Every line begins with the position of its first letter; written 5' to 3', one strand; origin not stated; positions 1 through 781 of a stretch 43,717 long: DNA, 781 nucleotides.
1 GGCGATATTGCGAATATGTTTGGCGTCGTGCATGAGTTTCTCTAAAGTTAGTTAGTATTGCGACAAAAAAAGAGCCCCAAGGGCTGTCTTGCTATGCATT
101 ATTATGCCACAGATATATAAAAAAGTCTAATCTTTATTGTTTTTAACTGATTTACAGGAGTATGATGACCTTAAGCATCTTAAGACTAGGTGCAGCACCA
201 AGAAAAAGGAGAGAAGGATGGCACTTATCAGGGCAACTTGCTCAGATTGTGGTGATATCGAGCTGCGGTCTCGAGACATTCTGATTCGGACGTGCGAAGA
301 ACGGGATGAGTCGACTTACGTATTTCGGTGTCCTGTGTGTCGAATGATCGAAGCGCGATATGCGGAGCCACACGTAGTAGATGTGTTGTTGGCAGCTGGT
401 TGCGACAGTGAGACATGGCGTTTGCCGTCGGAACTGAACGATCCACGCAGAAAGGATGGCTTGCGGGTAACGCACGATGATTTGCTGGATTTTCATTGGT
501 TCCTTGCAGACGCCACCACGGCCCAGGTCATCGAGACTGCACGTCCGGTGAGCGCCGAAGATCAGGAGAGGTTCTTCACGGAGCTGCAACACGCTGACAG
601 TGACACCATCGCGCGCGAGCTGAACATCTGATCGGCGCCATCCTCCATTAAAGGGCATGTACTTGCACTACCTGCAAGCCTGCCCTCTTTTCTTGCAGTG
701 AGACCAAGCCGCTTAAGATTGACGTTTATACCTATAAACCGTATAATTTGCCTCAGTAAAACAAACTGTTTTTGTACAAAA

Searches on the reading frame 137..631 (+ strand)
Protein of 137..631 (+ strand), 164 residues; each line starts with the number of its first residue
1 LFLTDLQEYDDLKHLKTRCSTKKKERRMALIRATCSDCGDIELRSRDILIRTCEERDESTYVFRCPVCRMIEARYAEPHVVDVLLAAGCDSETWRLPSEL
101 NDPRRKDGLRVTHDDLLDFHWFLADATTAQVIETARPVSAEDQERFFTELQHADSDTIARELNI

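Call 4: search_protein_families(library=pfam, proteins=[window:137-631:+], max_evalue=0.01)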
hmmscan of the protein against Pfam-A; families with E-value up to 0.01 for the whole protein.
window:137-631:+ (164 aa): 0 families

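Call 25: search_protein_families(library=phrogs, proteins=[window:218-631:+], max_evalue=0.01)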
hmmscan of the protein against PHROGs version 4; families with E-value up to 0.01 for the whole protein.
window:218-631:+ (137 aa): 1 family
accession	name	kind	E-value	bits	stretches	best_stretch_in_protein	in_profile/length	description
phrog_2834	-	unknown function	0.0035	18.2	1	4-42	14-56/78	-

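Call 68: search_protein_families(library=padloc, proteins=[window:218-631:+], max_evalue=0.01)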
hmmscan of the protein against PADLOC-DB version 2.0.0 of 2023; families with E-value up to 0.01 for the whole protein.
window:218-631:+ (137 aa): 0 families

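Call 69: search_protein_families(library=ncbifam, proteins=[window:218-631:+], max_evalue=0.01)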
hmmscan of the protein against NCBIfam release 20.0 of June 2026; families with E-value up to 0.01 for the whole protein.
window:218-631:+ (137 aa): 0 families
